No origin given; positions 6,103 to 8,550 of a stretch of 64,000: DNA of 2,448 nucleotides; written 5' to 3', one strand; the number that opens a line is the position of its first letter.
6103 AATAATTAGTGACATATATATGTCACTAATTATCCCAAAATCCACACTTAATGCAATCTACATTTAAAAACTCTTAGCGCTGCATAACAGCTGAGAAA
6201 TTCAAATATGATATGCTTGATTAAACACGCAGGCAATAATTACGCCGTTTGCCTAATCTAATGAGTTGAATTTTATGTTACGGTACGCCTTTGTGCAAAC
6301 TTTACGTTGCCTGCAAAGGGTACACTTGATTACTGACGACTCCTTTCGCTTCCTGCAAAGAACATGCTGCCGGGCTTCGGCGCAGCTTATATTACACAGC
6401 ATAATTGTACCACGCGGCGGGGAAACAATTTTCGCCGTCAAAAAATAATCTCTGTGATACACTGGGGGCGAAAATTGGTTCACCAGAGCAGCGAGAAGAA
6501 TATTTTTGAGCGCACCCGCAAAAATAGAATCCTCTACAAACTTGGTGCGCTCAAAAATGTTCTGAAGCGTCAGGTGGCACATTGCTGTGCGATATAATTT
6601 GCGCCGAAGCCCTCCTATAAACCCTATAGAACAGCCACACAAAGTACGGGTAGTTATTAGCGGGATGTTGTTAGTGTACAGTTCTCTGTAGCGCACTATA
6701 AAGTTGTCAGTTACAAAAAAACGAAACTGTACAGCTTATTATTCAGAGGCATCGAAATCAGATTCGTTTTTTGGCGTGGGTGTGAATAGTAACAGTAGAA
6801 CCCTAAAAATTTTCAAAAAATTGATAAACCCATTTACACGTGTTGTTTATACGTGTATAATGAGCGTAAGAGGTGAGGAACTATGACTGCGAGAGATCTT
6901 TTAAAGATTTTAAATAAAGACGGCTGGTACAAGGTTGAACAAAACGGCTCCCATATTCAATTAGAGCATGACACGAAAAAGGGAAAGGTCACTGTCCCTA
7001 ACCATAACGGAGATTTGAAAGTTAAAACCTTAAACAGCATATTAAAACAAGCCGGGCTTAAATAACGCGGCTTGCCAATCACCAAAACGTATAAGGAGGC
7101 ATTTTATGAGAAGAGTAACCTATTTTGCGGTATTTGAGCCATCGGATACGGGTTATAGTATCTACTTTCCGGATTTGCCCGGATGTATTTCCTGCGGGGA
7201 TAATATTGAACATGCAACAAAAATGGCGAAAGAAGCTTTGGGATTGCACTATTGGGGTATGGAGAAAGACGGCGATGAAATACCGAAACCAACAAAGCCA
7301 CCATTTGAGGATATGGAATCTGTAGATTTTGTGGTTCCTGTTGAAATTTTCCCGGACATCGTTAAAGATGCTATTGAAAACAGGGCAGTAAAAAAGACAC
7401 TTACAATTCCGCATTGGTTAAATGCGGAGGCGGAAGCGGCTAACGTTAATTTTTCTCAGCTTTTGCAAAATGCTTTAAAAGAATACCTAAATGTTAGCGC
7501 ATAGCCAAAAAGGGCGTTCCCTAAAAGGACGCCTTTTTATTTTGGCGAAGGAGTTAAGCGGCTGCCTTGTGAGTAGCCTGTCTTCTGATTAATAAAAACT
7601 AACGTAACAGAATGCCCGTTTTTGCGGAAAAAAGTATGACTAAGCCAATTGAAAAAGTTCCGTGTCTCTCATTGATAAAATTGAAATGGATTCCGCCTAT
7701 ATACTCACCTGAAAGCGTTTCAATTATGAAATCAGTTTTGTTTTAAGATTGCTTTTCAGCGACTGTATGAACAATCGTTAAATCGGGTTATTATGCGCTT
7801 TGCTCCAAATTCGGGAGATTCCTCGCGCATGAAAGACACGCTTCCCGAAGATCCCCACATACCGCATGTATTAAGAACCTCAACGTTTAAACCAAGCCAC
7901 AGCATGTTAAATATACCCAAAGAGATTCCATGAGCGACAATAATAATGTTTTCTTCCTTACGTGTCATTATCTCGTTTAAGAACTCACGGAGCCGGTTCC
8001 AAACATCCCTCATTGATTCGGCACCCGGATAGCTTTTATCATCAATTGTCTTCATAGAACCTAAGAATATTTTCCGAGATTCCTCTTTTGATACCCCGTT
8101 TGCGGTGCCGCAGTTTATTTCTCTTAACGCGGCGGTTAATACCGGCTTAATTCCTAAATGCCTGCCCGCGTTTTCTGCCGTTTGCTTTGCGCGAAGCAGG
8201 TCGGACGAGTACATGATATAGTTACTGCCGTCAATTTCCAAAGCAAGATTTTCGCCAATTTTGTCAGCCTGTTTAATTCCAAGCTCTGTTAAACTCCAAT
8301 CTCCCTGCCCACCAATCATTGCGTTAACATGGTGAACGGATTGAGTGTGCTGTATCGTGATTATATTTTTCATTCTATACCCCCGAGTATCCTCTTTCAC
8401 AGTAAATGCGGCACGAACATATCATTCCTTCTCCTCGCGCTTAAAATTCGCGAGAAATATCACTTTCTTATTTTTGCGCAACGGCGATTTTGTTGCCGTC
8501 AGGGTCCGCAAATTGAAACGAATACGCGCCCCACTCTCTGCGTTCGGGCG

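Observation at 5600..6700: Inverted pair of a ~275-nt multi-hairpin element with a hypervariable loop, in a 1.45-kb gene-free gap next to hicAB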

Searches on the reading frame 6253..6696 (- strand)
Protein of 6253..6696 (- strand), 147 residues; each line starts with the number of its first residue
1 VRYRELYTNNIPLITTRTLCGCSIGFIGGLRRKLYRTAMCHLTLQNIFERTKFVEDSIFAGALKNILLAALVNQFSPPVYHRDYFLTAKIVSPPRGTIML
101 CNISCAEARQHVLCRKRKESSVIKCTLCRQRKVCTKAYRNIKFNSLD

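Call 12: search_protein_families(library=pfam, proteins=[window:6253-6696:-], max_evalue=0.01)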
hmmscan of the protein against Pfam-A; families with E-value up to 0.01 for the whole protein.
window:6253-6696:- (147 aa): 0 families

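Call 15: find_homologous_proteins(query=window:6253-6696:-, max_evalue=0.001)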
Query window:6253-6696:- (147 aa): 12 proteins with E <= 0.001 among 20 candidates.
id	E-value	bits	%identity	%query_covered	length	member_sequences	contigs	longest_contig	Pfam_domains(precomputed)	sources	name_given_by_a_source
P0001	7.8e-39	151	88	55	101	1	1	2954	-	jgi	jgi:hypothetical protein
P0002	6.7e-35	138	62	80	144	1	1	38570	-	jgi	jgi:hypothetical protein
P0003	7.6e-26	109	83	48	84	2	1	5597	-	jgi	jgi:hypothetical protein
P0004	5.2e-24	103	79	48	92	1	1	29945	-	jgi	jgi:hypothetical protein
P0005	6.9e-24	102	85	41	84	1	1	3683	-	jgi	jgi:cyclopropane fatty-acyl-phospholipid synthase-like methyltransferase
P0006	4.1e-20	90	59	56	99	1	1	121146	-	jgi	jgi:hypothetical protein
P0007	8.8e-16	76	57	50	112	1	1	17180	-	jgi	jgi:hypothetical protein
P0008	5.4e-13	67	69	37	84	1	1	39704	-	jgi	jgi:hypothetical protein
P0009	1.8e-12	65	67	38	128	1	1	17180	-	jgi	jgi:hypothetical protein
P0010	4.0e-12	64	68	39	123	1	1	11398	-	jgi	jgi:hypothetical protein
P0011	5.2e-12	64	68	38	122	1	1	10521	-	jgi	jgi:hypothetical protein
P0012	2.6e-11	62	70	35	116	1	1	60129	-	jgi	jgi:hypothetical protein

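Call 16: find_encoding_contigs(protein=P0002, flank=10000, max_places=3)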
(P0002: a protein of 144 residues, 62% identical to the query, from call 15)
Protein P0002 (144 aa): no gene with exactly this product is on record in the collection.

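Call 17: find_encoding_contigs(protein=P0006, flank=10000, max_places=3)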
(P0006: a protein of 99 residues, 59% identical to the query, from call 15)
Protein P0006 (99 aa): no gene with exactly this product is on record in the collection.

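Call 18: find_encoding_contigs(protein=P0007, flank=10000, max_places=3)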
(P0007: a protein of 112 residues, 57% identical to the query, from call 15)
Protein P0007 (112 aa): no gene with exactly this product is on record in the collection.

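Call 22: find_related_loci(query=A2, collection=metagenome_contigs, flank=10000)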
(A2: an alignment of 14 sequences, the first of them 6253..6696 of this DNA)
Query A2 (147 aa) in metagenome_contigs; peptide patterns used: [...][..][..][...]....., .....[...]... (x = any residue, [..] = any of these).
144 stretches matched a pattern, but none encodes a relative of the query by tblastn (E <= 1e-3).

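Call 24: find_encoding_contigs(protein=P0012, flank=10000, max_places=3)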
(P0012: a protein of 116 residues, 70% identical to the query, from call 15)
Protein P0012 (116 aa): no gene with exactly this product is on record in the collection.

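Call 29: list_cluster_members(proteins=[P0001, P0002, P0003, P0004, P0005, P0006, P0007, P0008, P0009, P0010])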
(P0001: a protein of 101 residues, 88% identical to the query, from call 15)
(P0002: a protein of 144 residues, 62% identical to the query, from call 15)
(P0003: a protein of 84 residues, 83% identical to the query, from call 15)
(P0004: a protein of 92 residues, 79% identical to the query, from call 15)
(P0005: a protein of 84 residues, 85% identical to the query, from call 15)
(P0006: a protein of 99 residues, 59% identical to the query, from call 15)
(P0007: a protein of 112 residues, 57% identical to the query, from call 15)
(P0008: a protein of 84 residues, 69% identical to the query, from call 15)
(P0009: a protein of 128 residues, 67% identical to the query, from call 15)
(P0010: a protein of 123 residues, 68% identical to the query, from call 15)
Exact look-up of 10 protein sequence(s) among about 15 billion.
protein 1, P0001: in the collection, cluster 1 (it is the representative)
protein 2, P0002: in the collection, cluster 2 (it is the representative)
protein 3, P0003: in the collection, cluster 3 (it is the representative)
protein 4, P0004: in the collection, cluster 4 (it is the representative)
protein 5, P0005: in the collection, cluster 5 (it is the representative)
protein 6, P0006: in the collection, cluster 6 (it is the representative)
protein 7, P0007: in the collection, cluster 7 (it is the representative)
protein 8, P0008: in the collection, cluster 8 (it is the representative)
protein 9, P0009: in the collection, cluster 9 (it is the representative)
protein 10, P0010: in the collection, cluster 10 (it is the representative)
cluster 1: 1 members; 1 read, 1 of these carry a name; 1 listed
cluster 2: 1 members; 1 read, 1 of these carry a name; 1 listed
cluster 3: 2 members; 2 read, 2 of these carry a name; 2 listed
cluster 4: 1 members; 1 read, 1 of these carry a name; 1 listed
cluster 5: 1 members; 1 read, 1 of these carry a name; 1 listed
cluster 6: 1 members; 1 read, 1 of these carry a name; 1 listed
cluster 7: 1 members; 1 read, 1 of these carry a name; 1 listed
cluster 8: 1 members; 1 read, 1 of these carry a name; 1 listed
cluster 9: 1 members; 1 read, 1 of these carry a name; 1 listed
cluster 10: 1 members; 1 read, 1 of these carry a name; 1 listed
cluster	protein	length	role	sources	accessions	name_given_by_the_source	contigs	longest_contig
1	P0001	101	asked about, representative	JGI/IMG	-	hypothetical protein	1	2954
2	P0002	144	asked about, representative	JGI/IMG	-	hypothetical protein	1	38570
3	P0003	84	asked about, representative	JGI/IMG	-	hypothetical protein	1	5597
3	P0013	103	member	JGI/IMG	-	hypothetical protein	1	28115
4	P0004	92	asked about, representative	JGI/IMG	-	hypothetical protein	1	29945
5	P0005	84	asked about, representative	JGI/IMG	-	cyclopropane fatty-acyl-phospholipid synthase-like methyltransferase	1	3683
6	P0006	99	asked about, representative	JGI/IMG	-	hypothetical protein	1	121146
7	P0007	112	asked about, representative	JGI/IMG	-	hypothetical protein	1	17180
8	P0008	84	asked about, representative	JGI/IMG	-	hypothetical protein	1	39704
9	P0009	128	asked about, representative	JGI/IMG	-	hypothetical protein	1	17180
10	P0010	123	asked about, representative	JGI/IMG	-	hypothetical protein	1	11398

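Call 61: search_protein_representatives(alignment_id=A2)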
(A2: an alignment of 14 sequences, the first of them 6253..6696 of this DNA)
Query: 14 sequences, 122 profile positions. Proteins with E-value up to 0.001 (for the whole library): 10; up to 1e-10: 7; up to 1e-30: 4. The best 10 are listed.
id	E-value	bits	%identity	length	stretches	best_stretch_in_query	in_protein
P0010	2.3e-44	166.6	-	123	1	10-117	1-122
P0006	4.0e-41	156.2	-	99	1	20-120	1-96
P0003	8.9e-41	155.0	-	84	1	1-74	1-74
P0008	4.4e-38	146.3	-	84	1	1-85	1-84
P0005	5.4e-30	120.2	-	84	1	19-113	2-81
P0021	1.5e-20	89.7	-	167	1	20-88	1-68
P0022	6.0e-16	74.9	-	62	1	34-99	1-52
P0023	6.5e-09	52.2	-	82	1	1-72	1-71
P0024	5.7e-05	39.4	-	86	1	66-105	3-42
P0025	4.6e-04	36.5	-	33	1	1-24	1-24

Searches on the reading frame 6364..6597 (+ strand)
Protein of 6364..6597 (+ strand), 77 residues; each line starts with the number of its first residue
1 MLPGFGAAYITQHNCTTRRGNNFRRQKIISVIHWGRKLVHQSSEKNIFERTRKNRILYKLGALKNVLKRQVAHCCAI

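Call 37: find_homologous_proteins(query=window:6364-6597:+, max_evalue=0.01)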
Query window:6364-6597:+ (77 aa): 7 proteins with E <= 0.01 among 9 candidates.
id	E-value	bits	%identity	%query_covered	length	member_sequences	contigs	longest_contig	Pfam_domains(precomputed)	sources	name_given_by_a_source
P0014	8.5e-46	170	100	100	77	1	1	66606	-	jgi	jgi:hypothetical protein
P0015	6.6e-38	145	87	100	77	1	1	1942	-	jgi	jgi:hypothetical protein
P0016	9.9e-33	129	80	100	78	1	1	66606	-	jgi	jgi:hypothetical protein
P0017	2.7e-21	93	83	68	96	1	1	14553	-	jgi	jgi:hypothetical protein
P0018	2.1e-14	71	72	66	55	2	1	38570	-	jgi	jgi:hypothetical protein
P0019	1.3e-11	62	59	74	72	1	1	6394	-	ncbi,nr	ncbi:MAG: hypothetical protein LBS21_16110, partial [Clostridiales bacterium]|nr:hypothetical protei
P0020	2.0e-10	58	69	61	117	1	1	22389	-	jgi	jgi:hypothetical protein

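Call 38: find_encoding_contigs(protein=P0019, flank=10000, max_places=5)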
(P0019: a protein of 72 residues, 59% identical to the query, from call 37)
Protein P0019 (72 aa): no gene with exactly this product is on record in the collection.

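Call 39: find_encoding_contigs(protein=P0017, flank=10000, max_places=5)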
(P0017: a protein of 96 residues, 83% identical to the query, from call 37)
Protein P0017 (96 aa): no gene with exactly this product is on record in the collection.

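Call 66: find_encoding_contigs(protein=window:6364-6597:+, flank=10000, max_places=10)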
Protein window:6364-6597:+ (77 aa): no gene with exactly this product is on record in the collection.

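Call 71: search_protein_families(library=pfam, proteins=[window:6364-6597:+], max_evalue=1)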
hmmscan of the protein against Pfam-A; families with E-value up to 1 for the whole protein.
window:6364-6597:+ (77 aa): 1 family
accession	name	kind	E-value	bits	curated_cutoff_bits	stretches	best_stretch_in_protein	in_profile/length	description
PF24635.1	DUF7632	-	0.021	15.3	27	1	15-70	22-77/95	Domain of unknown function (DUF7632)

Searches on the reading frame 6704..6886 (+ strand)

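Call 71: search_protein_families(library=pfam, proteins=[window:6704-6886:+], max_evalue=1)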
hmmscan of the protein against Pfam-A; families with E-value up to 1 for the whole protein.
window:6704-6886:+ (60 aa): 1 family
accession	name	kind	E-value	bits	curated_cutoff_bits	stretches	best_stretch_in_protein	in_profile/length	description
PF09426.16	Nyv1_longin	-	0.11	13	25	1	4-57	8-59/137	Vacuolar R-SNARE Nyv1, longin domain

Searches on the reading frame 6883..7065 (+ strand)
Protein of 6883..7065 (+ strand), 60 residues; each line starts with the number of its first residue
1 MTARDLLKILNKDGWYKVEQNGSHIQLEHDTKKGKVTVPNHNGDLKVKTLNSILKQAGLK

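Call 12: search_protein_families(library=pfam, proteins=[window:6883-7065:+], max_evalue=0.01)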
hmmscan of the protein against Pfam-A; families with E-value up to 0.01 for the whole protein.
window:6883-7065:+ (60 aa): 1 family
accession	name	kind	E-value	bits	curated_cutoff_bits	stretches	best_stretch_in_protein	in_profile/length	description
PF07927.17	HicA_toxin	-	1.8e-23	82.8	27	1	3-59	1-58/58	HicA toxin of bacterial toxin-antitoxin,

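Call 23: find_encoding_contigs(protein=window:6883-7065:+, flank=10000, max_places=10)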
Protein window:6883-7065:+ (60 aa): 1 contig read that carries it; 1 place shown.
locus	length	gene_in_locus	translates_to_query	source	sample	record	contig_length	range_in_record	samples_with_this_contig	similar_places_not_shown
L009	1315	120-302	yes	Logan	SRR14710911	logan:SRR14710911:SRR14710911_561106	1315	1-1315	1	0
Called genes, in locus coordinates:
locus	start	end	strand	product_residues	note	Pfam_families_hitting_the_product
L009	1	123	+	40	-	?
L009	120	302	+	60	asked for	PF07927:HicA_toxin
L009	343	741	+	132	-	PF15970:HicB-like_2 (weak), PF15919:HicB_lk_antitox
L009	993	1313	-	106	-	?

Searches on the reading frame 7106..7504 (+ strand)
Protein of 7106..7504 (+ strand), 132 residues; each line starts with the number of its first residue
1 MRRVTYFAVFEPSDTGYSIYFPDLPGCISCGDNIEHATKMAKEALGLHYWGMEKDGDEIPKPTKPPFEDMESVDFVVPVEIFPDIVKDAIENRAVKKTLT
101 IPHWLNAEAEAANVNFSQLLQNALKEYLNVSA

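Call 12: search_protein_families(library=pfam, proteins=[window:7106-7504:+], max_evalue=0.01)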
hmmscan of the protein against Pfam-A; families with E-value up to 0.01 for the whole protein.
window:7106-7504:+ (132 aa): 2 families
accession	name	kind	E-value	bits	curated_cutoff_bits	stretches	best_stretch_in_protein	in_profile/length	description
PF15919.11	HicB_lk_antitox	-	1.1e-14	55.1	27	1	10-108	5-103/123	HicB_like antitoxin of bacterial toxin-antitoxin system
PF07362.18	CcdA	-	0.003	18.3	22.4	1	98-129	5-36/71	Post-segregation antitoxin CcdA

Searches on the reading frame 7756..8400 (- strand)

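Call 40: search_protein_families(library=pfam, proteins=[window:7756-8400:-], max_evalue=0.001)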
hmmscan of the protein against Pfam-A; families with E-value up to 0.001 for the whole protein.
window:7756-8400:- (214 aa): 1 family
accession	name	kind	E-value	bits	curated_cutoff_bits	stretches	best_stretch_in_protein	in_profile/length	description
PF00300.27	His_Phos_1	-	2.6e-31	109.2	21.7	1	16-192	4-180/194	Histidine phosphatase superfamily (branch 1)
